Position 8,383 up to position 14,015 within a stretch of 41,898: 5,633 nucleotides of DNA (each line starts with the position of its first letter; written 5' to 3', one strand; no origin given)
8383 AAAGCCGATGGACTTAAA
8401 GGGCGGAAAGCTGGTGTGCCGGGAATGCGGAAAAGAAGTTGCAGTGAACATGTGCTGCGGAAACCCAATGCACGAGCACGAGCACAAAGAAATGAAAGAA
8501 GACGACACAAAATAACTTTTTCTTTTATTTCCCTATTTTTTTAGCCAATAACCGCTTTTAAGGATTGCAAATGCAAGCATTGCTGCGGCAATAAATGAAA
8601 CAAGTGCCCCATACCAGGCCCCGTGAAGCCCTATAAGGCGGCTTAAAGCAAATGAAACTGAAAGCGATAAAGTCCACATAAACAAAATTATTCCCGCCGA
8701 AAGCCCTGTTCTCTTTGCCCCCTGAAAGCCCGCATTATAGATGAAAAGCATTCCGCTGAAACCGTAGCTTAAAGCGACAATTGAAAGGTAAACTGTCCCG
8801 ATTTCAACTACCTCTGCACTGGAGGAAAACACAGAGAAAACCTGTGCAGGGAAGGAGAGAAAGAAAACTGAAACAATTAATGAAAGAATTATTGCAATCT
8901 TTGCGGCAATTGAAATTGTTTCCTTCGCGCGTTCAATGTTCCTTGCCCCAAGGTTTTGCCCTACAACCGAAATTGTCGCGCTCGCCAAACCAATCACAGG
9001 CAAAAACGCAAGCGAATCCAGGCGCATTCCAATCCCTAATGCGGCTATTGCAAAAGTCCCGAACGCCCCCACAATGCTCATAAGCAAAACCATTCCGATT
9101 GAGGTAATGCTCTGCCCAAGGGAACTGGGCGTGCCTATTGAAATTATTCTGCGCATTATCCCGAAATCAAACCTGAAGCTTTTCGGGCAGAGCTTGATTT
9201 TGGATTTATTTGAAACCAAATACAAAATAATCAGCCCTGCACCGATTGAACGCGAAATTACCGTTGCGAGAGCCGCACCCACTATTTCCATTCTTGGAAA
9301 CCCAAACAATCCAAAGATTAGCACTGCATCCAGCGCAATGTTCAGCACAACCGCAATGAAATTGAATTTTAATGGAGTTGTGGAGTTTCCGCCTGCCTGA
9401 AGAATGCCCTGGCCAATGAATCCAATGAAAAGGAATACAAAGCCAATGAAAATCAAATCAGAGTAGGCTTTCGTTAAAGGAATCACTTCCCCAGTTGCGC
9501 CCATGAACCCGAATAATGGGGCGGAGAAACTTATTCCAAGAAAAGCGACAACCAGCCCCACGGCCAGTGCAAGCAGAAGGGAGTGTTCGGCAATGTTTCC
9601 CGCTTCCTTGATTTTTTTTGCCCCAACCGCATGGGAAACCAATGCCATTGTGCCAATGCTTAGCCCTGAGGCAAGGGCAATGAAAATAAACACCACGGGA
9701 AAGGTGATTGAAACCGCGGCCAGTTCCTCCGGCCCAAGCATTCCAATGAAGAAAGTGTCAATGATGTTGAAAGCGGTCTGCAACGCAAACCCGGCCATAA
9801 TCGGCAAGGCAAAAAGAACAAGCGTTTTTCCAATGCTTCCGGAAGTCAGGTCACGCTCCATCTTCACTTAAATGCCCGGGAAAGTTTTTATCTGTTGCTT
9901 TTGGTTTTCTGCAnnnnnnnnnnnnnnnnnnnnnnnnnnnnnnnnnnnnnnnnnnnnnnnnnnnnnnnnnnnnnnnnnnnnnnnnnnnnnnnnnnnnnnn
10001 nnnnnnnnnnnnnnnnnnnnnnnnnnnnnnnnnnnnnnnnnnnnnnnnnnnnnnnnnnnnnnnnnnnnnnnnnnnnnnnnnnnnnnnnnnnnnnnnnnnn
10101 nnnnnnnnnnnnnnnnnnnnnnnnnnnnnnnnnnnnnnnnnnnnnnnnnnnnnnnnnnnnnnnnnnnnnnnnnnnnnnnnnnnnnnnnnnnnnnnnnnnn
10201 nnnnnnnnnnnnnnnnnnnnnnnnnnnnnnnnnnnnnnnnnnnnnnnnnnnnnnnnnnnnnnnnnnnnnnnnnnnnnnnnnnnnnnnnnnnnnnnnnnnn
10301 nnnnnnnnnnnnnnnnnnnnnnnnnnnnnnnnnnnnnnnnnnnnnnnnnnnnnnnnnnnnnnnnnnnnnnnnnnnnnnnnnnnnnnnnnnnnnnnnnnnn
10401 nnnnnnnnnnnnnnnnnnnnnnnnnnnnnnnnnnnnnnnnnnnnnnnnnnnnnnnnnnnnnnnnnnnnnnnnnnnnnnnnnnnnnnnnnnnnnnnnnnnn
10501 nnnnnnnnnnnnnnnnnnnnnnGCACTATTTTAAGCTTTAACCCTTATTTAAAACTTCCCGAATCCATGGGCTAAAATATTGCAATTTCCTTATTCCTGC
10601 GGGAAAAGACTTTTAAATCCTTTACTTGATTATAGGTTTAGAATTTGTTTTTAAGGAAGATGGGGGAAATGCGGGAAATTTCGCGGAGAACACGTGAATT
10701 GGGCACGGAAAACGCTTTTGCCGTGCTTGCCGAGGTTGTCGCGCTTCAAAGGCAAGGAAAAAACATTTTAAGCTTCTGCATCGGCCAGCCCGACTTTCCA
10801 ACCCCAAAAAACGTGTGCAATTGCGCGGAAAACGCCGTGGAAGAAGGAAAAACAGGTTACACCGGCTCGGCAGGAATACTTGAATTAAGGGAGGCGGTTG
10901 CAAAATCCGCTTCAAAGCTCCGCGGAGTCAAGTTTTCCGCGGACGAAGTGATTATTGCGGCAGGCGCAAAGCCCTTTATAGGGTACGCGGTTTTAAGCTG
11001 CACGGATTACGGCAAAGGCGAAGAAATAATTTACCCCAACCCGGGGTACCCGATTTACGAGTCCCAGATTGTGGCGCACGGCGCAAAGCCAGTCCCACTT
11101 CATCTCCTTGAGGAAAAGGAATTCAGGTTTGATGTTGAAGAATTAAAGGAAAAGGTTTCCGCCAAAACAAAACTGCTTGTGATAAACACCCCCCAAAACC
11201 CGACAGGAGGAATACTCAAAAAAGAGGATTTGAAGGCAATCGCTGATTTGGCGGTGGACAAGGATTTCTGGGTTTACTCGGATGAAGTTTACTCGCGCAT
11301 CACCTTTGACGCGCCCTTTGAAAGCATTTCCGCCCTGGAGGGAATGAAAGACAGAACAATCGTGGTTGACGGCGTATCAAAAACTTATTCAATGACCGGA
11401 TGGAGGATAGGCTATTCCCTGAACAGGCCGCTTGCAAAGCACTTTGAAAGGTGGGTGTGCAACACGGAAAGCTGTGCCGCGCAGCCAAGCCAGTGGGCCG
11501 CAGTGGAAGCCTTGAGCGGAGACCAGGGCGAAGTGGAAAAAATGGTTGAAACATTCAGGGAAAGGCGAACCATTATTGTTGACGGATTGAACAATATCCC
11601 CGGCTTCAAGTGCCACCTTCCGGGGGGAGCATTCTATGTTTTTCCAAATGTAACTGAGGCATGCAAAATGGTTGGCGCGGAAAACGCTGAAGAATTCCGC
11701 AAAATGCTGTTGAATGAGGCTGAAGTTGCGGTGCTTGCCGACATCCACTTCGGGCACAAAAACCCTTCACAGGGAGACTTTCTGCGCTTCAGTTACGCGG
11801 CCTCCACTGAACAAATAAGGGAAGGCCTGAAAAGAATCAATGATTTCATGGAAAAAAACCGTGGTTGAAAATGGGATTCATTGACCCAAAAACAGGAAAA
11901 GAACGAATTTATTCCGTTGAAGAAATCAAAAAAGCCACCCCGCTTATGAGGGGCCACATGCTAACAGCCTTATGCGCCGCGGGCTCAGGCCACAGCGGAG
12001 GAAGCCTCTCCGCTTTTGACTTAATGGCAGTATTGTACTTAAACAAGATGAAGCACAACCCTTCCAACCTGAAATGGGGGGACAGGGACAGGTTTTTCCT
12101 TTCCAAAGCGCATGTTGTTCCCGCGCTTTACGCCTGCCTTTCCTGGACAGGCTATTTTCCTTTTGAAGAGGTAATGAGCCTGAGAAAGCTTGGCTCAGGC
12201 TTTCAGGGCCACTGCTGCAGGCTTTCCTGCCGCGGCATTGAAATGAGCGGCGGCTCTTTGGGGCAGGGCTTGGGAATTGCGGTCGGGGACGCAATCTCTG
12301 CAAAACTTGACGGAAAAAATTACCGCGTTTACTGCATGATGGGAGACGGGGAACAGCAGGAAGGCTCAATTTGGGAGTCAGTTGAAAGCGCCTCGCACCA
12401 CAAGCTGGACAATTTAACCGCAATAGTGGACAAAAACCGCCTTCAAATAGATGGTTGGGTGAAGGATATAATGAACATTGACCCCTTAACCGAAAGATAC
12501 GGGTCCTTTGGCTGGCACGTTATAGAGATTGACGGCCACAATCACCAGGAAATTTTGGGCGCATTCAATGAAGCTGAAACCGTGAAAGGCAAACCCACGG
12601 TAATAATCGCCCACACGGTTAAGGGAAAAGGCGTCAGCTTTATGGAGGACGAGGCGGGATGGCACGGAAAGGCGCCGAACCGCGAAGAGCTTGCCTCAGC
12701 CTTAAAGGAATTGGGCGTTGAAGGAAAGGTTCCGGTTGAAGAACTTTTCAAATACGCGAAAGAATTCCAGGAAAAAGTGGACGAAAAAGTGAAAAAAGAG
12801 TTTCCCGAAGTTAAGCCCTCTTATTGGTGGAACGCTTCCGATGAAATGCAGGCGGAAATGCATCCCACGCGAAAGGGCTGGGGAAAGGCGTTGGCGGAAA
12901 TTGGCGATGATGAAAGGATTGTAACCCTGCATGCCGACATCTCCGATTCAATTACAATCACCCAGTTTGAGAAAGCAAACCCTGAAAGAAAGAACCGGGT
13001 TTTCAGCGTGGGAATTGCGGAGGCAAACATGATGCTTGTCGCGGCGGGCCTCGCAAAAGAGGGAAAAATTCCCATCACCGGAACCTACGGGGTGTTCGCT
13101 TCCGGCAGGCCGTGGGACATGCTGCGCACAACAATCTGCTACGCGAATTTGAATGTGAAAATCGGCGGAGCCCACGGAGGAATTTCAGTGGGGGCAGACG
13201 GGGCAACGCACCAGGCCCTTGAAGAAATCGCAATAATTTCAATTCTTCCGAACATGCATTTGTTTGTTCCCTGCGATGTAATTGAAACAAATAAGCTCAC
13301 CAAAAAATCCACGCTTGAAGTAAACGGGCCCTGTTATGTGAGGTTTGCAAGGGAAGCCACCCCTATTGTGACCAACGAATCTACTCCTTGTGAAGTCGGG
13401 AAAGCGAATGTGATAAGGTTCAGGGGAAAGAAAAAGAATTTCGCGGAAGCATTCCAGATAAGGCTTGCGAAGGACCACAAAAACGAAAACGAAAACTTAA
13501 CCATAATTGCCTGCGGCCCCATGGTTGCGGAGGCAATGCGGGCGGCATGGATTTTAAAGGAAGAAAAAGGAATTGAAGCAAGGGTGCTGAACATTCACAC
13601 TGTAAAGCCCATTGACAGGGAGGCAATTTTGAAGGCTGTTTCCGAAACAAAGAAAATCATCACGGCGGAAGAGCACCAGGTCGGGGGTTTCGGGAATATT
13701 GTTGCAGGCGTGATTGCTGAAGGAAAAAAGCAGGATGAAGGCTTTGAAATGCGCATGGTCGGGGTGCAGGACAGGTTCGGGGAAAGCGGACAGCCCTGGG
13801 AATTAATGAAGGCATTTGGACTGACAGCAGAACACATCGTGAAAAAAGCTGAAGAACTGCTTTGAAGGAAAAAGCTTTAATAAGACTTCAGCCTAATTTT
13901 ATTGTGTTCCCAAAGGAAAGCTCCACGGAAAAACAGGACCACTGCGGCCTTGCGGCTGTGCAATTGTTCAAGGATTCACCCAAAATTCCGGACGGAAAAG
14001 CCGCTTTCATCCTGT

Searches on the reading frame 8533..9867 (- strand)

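Call 47: search_protein_families(library=pfam, proteins=[window:8533-9867:-], max_evalue=0.001)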
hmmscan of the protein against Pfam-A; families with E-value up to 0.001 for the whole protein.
window:8533-9867:- (444 aa): 1 family
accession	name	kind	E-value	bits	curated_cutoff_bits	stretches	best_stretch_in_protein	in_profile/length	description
PF01554.23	MatE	-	1.7e-59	200.5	24.9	2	22-181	1-160/161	MatE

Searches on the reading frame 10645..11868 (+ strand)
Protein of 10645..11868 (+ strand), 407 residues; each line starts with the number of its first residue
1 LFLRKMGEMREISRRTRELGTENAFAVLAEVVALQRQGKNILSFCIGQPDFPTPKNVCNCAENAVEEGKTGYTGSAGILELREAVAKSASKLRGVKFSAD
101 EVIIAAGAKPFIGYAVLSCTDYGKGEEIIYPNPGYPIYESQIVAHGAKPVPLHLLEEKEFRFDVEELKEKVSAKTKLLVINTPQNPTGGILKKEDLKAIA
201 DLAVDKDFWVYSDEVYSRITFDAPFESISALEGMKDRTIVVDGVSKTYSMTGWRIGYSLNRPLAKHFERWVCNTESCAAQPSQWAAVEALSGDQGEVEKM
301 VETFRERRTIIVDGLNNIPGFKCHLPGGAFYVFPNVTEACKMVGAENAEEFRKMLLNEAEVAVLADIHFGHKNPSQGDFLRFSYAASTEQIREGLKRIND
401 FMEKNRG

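Call 47: search_protein_families(library=pfam, proteins=[window:10645-11868:+], max_evalue=0.001)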
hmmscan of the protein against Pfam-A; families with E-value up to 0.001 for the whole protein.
window:10645-11868:+ (407 aa): 2 families
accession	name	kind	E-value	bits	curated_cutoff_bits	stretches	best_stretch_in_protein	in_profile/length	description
PF00155.27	Aminotran_1_2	-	2.2e-61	208.5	19.7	1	40-398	2-361/361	Aminotransferase class I and II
PF01041.23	DegT_DnrJ_EryC1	-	0.00099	18.9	19.8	0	117-213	56-145/360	DegT/DnrJ/EryC1/StrS aminotransferase family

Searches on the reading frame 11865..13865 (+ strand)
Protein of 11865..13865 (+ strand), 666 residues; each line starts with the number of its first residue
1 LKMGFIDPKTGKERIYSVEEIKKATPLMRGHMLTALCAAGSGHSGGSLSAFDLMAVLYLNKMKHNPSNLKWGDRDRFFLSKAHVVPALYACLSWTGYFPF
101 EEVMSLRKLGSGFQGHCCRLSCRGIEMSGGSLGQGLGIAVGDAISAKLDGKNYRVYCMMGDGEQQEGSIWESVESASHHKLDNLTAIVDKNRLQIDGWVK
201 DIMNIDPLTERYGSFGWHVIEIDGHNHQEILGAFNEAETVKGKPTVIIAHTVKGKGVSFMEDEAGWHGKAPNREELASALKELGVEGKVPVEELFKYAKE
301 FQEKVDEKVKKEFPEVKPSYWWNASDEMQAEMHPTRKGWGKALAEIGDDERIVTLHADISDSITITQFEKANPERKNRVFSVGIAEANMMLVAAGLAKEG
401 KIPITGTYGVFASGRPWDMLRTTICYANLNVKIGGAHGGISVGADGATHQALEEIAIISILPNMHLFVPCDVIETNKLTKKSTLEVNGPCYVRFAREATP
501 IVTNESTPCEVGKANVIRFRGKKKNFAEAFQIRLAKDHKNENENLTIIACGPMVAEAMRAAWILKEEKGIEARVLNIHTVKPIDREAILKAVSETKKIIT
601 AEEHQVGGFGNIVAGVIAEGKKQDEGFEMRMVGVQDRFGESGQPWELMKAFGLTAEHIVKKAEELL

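Call 47: search_protein_families(library=pfam, proteins=[window:11865-13865:+], max_evalue=0.001)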
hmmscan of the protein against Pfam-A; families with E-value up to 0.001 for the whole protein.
window:11865-13865:+ (666 aa): 6 families
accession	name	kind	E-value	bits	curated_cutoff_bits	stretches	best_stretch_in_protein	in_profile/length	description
PF00456.26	Transketolase_N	-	5.9e-54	183.7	22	1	33-313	14-307/334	Transketolase, thiamine diphosphate binding domain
PF02779.29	Transket_pyr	-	4.1e-31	108.4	27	1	335-499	5-172/174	Transketolase, pyrimidine binding domain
PF02780.25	Transketolase_C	-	2.6e-25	89.2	25.9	1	539-658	6-124/124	Transketolase, C-terminal domain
PF22613.1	Transketolase_C_1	-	5.3e-07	30.3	27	1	538-654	8-113/113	Transketolase-like TK C-terminal domain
PF13292.11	DXP_synthase_N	-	0.00031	20.6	21.2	0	132-197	113-177/274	1-deoxy-D-xylulose-5-phosphate synthase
PF00676.26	E1_dh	-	0.00046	19.7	22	1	130-311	99-290/300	Dehydrogenase E1 component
